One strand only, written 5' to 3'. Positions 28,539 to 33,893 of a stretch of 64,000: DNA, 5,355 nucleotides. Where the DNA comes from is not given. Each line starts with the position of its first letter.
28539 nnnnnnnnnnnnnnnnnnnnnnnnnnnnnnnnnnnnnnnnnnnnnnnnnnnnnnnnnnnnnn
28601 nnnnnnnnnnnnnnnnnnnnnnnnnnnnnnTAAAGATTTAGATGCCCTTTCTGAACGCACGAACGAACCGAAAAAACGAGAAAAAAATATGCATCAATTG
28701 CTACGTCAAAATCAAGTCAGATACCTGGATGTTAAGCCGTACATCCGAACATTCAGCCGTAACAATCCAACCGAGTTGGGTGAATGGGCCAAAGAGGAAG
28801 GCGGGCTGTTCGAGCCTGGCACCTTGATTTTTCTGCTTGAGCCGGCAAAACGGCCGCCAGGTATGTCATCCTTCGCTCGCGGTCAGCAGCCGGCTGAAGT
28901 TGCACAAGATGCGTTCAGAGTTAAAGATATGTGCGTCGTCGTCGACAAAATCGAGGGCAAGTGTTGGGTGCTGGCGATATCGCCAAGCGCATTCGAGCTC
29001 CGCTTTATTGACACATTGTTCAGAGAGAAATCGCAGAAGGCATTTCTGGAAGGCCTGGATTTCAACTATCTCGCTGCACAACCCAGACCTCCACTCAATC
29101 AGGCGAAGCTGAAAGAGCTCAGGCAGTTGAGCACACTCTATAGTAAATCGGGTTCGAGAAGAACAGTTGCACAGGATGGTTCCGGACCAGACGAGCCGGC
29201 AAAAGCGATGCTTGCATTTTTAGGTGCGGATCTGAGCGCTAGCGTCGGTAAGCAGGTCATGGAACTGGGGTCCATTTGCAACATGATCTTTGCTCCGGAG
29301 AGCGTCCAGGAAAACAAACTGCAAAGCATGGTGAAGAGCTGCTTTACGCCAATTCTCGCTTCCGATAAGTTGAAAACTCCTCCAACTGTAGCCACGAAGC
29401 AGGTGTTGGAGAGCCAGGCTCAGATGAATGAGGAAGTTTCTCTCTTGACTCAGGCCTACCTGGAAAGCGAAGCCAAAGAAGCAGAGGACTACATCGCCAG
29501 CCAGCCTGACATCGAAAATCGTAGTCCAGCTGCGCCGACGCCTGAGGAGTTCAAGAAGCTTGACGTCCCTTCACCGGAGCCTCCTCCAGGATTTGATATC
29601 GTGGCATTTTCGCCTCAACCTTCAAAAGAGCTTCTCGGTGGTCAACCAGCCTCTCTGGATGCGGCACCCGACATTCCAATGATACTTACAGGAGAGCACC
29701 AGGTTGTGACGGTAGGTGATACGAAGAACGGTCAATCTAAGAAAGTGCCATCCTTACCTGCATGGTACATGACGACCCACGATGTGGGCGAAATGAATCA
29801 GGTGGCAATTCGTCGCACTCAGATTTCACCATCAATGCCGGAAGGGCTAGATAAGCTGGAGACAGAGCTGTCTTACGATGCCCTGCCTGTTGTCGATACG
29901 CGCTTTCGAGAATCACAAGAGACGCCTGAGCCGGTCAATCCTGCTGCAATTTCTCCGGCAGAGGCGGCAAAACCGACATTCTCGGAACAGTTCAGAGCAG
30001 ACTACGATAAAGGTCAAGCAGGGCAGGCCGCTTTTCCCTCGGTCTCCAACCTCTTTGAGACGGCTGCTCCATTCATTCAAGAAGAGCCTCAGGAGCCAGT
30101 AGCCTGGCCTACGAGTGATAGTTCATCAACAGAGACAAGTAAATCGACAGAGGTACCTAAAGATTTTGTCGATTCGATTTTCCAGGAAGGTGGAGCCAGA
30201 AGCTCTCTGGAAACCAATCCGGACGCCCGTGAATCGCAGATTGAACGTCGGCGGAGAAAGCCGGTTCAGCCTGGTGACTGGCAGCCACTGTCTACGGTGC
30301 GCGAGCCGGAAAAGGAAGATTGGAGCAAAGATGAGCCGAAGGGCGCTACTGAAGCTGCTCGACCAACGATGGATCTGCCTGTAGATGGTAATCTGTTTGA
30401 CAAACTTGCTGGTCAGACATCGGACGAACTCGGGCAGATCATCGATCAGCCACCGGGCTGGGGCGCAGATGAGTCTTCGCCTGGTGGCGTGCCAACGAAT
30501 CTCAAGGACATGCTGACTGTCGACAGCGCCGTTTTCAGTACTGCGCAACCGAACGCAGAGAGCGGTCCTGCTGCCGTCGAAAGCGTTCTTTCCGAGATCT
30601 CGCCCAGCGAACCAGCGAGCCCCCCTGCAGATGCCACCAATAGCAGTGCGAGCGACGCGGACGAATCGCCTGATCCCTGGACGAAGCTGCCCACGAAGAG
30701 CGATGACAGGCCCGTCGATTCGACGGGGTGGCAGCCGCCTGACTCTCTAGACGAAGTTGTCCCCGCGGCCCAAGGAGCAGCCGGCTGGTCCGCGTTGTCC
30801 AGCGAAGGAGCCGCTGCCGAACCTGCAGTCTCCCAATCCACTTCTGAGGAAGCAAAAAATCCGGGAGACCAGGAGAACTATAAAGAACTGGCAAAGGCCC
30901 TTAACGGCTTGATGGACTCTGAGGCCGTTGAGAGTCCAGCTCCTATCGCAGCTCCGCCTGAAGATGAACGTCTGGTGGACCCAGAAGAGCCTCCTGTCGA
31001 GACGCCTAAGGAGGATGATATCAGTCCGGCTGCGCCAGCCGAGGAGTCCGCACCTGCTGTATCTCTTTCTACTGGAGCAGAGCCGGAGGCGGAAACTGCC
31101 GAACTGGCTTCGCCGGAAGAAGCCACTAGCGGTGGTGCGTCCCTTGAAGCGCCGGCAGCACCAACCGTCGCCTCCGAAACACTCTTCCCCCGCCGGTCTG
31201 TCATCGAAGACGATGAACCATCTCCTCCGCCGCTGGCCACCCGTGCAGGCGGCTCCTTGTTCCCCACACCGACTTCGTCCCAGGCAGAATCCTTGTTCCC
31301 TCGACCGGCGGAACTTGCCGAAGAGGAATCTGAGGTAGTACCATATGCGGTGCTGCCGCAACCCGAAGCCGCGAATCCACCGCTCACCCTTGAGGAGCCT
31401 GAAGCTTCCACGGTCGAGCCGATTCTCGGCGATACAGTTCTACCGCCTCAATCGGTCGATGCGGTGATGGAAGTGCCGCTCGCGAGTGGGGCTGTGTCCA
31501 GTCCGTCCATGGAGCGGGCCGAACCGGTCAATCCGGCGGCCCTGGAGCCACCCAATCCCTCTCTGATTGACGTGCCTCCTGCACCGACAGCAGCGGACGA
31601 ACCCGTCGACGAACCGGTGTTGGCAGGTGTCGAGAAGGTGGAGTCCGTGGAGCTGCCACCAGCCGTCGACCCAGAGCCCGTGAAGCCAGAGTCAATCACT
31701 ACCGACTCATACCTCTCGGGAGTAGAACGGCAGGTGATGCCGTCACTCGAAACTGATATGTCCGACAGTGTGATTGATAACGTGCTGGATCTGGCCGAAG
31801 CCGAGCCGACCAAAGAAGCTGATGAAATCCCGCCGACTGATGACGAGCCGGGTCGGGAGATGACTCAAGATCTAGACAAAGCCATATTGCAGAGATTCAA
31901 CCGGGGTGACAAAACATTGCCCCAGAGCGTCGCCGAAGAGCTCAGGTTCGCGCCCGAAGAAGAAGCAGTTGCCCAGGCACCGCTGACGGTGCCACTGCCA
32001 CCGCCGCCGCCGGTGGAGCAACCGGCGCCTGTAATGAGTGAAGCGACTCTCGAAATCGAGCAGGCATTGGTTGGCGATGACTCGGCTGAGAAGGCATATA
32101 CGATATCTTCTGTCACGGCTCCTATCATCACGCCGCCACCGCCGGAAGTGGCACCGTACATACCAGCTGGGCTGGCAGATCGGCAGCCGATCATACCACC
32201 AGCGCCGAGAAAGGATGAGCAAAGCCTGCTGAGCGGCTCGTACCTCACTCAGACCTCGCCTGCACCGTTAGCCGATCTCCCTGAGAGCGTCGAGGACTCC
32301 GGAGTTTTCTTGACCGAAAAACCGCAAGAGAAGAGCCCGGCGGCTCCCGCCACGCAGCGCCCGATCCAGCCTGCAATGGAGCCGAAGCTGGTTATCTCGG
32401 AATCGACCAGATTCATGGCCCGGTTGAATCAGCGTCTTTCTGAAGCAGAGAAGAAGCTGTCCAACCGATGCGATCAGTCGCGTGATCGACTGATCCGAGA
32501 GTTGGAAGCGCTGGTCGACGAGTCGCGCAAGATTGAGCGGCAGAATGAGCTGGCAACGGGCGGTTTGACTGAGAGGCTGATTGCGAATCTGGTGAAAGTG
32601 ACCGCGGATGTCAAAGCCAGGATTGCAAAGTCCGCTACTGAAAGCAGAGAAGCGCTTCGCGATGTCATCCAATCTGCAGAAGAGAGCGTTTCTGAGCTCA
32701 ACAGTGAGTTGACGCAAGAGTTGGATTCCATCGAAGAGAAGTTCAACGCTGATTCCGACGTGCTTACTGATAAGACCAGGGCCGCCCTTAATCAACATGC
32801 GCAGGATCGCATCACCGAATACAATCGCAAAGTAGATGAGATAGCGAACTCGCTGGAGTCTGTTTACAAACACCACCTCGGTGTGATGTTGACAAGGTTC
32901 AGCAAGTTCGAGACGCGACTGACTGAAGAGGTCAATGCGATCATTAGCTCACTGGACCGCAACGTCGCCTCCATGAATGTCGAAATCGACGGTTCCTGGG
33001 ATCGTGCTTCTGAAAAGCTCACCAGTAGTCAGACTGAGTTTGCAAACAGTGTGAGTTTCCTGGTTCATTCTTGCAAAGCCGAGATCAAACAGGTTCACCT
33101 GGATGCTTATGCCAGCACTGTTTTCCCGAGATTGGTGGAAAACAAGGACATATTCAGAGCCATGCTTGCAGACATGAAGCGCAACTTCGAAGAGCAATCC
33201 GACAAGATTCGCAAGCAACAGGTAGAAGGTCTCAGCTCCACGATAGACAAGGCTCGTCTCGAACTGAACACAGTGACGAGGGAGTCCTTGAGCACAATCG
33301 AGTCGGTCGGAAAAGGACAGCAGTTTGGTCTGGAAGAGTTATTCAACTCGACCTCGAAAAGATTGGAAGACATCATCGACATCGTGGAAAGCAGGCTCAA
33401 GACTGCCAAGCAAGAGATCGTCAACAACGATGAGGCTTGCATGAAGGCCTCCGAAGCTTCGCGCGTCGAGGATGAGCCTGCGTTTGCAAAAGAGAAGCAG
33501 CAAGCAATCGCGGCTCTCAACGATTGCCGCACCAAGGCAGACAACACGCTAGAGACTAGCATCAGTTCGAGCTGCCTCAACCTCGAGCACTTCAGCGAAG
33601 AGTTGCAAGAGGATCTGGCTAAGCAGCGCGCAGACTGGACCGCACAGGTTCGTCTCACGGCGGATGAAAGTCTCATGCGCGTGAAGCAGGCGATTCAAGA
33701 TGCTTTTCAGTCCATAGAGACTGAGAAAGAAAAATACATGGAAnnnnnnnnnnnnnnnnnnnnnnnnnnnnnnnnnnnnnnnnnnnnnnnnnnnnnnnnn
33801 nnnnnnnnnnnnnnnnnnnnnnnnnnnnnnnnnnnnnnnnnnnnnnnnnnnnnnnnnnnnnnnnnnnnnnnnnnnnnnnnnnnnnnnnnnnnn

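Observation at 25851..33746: Three adjacent genes for long Pro-free helical (coiled-coil-type) proteins with no family I can name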

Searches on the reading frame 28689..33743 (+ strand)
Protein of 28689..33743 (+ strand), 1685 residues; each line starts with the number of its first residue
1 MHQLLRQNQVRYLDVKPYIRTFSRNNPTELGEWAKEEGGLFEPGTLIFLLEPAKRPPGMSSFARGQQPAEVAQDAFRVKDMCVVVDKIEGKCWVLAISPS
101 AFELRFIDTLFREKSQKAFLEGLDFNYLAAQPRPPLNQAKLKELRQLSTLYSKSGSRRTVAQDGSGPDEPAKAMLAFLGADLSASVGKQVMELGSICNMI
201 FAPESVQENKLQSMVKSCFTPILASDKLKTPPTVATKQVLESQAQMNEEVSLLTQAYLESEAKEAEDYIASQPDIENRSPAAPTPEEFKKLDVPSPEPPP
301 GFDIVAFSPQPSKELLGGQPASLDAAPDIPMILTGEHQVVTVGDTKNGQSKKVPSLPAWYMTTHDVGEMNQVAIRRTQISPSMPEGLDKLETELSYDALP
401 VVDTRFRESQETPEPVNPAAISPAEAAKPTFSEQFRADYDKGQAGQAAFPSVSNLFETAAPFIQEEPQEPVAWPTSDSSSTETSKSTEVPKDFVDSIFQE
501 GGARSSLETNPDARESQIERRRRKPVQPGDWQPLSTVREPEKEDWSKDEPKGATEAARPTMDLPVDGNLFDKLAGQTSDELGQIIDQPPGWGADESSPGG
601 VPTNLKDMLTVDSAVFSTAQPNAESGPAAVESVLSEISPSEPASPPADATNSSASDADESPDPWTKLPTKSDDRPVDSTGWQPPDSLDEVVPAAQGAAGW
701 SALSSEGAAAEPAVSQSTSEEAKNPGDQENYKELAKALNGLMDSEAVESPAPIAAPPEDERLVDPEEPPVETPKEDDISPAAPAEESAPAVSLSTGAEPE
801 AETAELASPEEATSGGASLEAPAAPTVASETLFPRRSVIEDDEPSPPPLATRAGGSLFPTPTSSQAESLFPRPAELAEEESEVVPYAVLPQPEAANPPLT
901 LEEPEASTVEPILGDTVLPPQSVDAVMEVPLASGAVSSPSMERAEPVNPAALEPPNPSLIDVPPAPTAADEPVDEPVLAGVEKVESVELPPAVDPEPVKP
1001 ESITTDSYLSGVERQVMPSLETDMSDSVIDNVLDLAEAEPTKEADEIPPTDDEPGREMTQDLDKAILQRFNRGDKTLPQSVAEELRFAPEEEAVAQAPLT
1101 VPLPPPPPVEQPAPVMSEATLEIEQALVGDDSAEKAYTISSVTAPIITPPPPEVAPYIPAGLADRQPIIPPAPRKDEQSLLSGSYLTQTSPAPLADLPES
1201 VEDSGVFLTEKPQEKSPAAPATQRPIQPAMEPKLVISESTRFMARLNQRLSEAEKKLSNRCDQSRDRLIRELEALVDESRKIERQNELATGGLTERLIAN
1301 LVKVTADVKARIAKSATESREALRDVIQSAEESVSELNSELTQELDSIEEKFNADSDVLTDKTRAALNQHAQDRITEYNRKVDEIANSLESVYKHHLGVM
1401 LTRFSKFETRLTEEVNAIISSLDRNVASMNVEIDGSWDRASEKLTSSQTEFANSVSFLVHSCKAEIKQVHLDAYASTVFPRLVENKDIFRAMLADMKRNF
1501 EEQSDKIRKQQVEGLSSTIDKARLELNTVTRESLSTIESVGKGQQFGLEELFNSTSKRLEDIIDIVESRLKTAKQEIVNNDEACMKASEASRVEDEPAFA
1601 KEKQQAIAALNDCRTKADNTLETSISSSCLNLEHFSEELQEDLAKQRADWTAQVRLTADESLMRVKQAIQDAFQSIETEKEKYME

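Call 6: search_protein_families(library=pfam, proteins=[window:28689-33743:+], max_evalue=1)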
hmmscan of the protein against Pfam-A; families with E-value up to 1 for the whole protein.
window:28689-33743:+ (1685 aa): 4 families
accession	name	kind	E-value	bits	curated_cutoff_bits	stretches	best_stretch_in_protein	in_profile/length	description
PF01442.23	Apolipoprotein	-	3.9e-05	23.9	90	2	1297-1445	16-164/190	Apolipoprotein A1/A4/E domain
PF14747.11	DUF4473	-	0.011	16.7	25.9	1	1283-1336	6-58/78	Domain of unknown function (DUF4473)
PF24564.1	DUF7605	-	0.042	14.2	27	1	1427-1517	52-143/183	Domain of unknown function (DUF7605)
PF03623.18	Focal_AT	-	0.52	10.7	23.3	1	1321-1389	46-114/133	Focal adhesion targeting region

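Call 7: search_protein_families(library=ncbifam, proteins=[window:28689-33743:+], max_evalue=1)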
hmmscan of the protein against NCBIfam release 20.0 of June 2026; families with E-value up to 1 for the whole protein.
window:28689-33743:+ (1685 aa): 2 families
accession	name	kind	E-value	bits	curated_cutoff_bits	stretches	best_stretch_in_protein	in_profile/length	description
TIGR04527.1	mycoplas_twoTM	subfamily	0.18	11.4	125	1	1316-1433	31-130/248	MG_279/MG_280 family protein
NF033914.0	antiphage_ZorA_1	subfamily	0.62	8.3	190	0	1245-1390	330-471/619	anti-phage ZorAB system protein ZorA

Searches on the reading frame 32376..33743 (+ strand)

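Call 91: search_protein_families(library=padloc, proteins=[window:32376-33743:+], max_evalue=0.1)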
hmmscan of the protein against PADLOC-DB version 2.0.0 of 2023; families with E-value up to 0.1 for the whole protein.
window:32376-33743:+ (456 aa): 7 families
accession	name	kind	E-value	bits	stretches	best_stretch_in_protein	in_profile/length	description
PDLC00647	ZorA3|ZorA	-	1.6e-07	28.2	1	11-443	224-591/780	MotA/ExbB/TolQ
PDLC00648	ZorA3|ZorA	-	1.9e-06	24.9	2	43-238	295-493/692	MotA/ExbB/TolQ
PDLC00650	ZorA3|ZorA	-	3.1e-06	24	1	11-438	425-875/1063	MotA/ExbB/TolQ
PDLC00638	ZorA2|ZorA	-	2.8e-05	21.1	3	73-224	332-482/545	MotA/ExbB/TolQ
PDLC04886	PDC-S06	-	8.2e-05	19.6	2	32-198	261-416/727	-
PDLC00601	ZorA1|ZorA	-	0.0094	12.6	1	12-222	340-593/699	MotA/ExbB/TolQ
PDLC03841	LeoBC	-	0.096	9.8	0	135-303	283-430/601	-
